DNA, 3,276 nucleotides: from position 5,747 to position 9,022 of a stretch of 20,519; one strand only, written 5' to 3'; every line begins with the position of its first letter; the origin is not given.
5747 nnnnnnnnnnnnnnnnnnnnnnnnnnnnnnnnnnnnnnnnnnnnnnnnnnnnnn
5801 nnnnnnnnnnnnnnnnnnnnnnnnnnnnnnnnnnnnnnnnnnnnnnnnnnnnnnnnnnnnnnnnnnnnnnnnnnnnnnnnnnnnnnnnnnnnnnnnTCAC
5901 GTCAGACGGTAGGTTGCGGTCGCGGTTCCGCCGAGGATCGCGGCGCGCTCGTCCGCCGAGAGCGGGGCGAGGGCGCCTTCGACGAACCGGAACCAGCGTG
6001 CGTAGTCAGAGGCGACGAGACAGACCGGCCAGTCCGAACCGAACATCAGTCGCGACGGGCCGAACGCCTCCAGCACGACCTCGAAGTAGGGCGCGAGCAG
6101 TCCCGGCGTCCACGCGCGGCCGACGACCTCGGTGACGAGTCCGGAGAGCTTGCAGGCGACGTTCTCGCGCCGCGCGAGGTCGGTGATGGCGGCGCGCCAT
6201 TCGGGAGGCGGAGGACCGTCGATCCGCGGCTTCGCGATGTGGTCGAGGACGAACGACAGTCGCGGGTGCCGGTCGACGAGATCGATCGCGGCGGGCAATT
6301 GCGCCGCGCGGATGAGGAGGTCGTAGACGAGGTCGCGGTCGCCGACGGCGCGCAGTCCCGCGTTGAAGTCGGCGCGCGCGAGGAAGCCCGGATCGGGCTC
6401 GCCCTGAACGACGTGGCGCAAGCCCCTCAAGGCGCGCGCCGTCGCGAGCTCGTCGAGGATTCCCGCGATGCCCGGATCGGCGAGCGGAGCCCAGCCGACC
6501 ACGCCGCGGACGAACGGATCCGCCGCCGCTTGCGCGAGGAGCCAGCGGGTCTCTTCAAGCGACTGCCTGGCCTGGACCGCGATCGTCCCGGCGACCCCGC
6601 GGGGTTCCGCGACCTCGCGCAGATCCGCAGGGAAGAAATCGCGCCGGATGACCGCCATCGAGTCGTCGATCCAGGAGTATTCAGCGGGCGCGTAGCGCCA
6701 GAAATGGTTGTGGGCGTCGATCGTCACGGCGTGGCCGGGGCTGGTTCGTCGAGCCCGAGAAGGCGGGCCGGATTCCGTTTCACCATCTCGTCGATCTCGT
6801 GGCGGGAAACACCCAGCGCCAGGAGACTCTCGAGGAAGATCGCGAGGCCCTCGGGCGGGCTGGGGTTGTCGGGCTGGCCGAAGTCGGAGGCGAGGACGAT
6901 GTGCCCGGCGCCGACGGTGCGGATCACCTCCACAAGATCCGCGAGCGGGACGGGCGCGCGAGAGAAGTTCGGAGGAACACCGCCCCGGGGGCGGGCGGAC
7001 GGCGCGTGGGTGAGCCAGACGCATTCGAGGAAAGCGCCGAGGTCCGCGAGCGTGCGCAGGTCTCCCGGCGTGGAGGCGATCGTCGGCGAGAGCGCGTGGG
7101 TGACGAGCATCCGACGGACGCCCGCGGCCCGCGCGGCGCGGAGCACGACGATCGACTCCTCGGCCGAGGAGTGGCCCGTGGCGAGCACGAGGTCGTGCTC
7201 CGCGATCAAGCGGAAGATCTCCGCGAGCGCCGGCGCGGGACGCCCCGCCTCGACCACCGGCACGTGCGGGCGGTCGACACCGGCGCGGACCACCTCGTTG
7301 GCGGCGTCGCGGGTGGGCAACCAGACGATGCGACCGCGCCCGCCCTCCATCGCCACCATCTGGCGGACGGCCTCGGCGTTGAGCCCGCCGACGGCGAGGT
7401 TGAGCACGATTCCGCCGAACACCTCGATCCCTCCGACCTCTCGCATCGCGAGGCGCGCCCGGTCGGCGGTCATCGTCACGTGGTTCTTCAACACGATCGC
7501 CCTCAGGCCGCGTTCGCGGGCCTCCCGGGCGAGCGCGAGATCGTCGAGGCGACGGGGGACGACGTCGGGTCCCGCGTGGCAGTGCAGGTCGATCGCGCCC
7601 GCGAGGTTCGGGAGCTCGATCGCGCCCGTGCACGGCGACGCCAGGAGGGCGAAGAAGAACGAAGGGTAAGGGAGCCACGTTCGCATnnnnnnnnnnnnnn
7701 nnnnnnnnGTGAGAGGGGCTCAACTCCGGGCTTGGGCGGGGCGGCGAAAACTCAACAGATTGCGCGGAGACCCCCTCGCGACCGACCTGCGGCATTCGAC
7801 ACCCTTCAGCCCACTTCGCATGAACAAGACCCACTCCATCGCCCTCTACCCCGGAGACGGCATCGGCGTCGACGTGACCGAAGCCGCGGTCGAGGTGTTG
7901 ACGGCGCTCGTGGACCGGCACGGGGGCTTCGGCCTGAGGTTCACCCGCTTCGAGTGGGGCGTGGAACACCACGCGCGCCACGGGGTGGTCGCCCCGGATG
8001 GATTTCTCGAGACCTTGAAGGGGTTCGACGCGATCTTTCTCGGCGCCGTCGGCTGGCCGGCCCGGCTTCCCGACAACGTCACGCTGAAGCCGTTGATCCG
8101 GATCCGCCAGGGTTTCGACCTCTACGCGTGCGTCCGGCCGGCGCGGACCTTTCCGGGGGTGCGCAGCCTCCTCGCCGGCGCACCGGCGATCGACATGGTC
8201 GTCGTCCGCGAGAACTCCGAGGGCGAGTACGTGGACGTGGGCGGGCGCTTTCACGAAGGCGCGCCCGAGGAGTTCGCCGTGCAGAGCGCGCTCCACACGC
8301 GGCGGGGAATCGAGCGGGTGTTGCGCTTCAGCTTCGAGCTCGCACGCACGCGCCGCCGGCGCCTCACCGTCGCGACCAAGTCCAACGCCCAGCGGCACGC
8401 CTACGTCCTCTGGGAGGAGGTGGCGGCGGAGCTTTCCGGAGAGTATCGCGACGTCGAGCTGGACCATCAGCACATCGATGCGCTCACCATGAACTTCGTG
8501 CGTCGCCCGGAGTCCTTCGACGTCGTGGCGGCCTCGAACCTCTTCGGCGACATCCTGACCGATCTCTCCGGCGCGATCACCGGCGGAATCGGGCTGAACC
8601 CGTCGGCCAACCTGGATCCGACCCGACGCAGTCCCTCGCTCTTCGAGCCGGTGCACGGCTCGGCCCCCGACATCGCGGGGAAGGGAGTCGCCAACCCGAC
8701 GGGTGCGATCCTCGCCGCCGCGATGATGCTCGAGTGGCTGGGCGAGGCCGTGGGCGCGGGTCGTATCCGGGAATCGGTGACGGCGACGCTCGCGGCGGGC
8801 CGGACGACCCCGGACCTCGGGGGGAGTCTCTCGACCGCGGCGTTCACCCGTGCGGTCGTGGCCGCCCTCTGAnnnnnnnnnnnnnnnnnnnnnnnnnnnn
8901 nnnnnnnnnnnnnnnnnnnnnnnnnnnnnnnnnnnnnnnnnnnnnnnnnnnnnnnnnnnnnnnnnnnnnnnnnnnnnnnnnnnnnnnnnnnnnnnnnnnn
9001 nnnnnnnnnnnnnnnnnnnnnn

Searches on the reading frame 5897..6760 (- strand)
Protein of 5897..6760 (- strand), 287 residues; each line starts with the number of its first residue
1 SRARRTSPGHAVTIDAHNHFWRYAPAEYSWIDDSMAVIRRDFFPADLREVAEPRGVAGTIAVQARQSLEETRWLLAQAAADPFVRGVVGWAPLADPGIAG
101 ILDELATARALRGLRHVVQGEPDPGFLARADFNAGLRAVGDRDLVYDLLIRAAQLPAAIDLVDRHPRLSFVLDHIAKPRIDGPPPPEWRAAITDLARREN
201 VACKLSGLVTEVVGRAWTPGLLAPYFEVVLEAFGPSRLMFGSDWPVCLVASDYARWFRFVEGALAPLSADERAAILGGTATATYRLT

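Call 7: search_protein_families(library=pfam, proteins=[window:5897-6760:-], max_evalue=0.001)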
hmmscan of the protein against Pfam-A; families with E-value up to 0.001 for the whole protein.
window:5897-6760:- (287 aa): 1 family
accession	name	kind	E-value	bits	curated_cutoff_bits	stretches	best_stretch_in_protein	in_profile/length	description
PF04909.20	Amidohydro_2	-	1.6e-53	182.8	26.4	1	14-286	1-289/289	Amidohydrolase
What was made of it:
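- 5897..6727 (-): Amidohydro_2 lactonase-like protein (L-fucono-1,5-lactonase-like) with no signal. It overlaps DUF6282 by 4 nt. Pfam (call 7).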

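Call 21: search_protein_families(library=ncbifam, proteins=[window:5897-6727:-], max_evalue=0.00001)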
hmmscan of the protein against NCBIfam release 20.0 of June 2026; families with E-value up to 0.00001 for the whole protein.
window:5897-6727:- (276 aa): 1 family
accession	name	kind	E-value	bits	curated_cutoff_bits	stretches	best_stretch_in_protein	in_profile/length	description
NF052480.1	FuconLaconase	equivalog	6.2e-78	262.3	400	1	1-275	1-286/287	L-fucono-1,5-lactonase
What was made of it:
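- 5897..6727 (-): NF052480 262 bits against a cut-off of 400 (call 21).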

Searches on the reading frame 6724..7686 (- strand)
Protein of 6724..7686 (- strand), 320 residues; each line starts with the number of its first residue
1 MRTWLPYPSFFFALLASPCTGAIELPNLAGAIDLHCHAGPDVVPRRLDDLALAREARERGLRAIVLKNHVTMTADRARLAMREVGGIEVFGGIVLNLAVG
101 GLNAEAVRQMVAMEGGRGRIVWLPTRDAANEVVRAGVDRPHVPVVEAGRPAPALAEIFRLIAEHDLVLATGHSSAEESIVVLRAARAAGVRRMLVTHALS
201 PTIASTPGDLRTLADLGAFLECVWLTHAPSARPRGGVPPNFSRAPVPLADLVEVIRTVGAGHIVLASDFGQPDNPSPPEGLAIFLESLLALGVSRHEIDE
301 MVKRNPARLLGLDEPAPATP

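Call 7: search_protein_families(library=pfam, proteins=[window:6724-7686:-], max_evalue=0.001)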
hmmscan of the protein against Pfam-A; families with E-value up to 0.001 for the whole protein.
window:6724-7686:- (320 aa): 2 families
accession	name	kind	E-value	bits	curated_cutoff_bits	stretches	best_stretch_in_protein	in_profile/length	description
PF19799.5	DUF6282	-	3.9e-63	213.1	26.8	1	30-221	1-196/196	Family of unknown function (DUF6282)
PF04909.20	Amidohydro_2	-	1.2e-06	29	26.4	1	32-312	1-289/289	Amidohydrolase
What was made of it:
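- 6724..7686 (-): DUF6282 amidohydrolase-like protein with a signal-like N-terminus (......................). Possibly another exported enzyme of the locus. Pfam DUF6282 213 bits (call 7).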

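Call 21: search_protein_families(library=ncbifam, proteins=[window:6724-7686:-], max_evalue=0.00001)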
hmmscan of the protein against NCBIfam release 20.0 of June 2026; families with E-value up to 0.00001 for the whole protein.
window:6724-7686:- (320 aa): 0 families

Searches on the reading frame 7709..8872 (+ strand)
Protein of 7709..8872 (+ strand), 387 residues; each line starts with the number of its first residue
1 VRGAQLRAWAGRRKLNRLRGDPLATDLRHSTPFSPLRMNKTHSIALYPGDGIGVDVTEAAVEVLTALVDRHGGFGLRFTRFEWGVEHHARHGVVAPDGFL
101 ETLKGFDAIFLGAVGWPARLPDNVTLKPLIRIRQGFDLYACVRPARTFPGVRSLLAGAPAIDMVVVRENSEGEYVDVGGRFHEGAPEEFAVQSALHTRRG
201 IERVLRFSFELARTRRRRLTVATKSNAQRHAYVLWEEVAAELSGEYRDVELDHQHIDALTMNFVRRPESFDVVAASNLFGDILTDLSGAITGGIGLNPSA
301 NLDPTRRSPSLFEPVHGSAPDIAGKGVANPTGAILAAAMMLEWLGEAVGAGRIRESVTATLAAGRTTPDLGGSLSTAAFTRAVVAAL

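Call 7: search_protein_families(library=pfam, proteins=[window:7709-8872:+], max_evalue=0.001)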
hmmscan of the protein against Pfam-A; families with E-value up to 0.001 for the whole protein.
window:7709-8872:+ (387 aa): 1 family
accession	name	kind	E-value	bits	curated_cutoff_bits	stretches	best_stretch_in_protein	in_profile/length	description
PF00180.25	Iso_dh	-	9e-88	295.3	27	1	44-383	2-348/348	Isocitrate/isopropylmalate dehydrogenase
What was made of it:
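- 7820..8872 (+): Upstream co-directional gene: tartrate-dehydrogenase-like Iso_dh with no signal peptide, 88 nt before the enolase gene. Probably the same operon. Pfam Iso_dh (call 7).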

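Call 21: search_protein_families(library=ncbifam, proteins=[window:7820-8872:+], max_evalue=0.00001)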
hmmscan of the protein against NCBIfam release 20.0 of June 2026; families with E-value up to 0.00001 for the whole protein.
window:7820-8872:+ (350 aa): 16 families
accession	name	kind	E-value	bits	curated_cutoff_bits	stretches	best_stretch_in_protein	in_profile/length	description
TIGR02089.1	TTC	equivalog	9.2e-136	452.4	470.4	1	3-350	2-352/352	tartrate dehydrogenase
NF006048.0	PRK08194.1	equivalog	9.6e-124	413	501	1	3-349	2-348/352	tartrate dehydrogenase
NF002898.0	PRK03437.1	equivalog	5.4e-106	354.8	393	1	2-348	2-343/347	3-isopropylmalate dehydrogenase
TIGR02088.1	LEU3_arch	subfamily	2.5e-85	286.6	409.8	1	7-346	1-323/324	isopropylmalate/isohomocitrate dehydrogenases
TIGR00169.1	leuB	equivalog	1.9e-75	254.1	353.2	1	7-348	2-347/349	3-isopropylmalate dehydrogenase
NF040626.1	AksF2_Meth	equivalog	2.3e-73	247.4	540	1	6-348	3-328/333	homoisocitrate dehydrogenase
NF006529.0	PRK08997.1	equivalog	5e-73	245.9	510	1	4-349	3-334/335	isocitrate dehydrogenase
NF040619.1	AksF_Meth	equivalog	8.5e-73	245.4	500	1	7-343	4-340/343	homoisocitrate dehydrogenase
NF040855.1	iso_homocit_dh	equivalog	3.3e-63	214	680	1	6-348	3-317/345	isocitrate--homoisocitrate dehydrogenase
NF006673.0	PRK09222.1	equivalog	4.2e-61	207.4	509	1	2-349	2-340/482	NADP-dependent isocitrate dehydrogenase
TIGR00175.1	mito_nad_idh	equivalog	6.8e-57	193.1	432.4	1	4-349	3-333/334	isocitrate dehydrogenase (NAD(+))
TIGR02924.1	ICDH_alpha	equivalog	2.3e-47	162.2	561.35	1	11-333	7-314/473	isocitrate dehydrogenase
TIGR00183.1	prok_nadp_idh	equivalog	2e-39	135.6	567.3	2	209-336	272-396/417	isocitrate dehydrogenase (NADP(+))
NF005425.0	PRK07006.1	equivalog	4.3e-37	127.9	490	2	217-337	280-397/416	NADP-dependent isocitrate dehydrogenase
NF005036.0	PRK06451.1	equivalog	2.9e-31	108.6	484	2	197-339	251-392/412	NADP-dependent isocitrate dehydrogenase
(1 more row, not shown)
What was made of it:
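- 7820..8872 (+): TIGR02089 452 bits against a cut-off of 470 (call 21).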
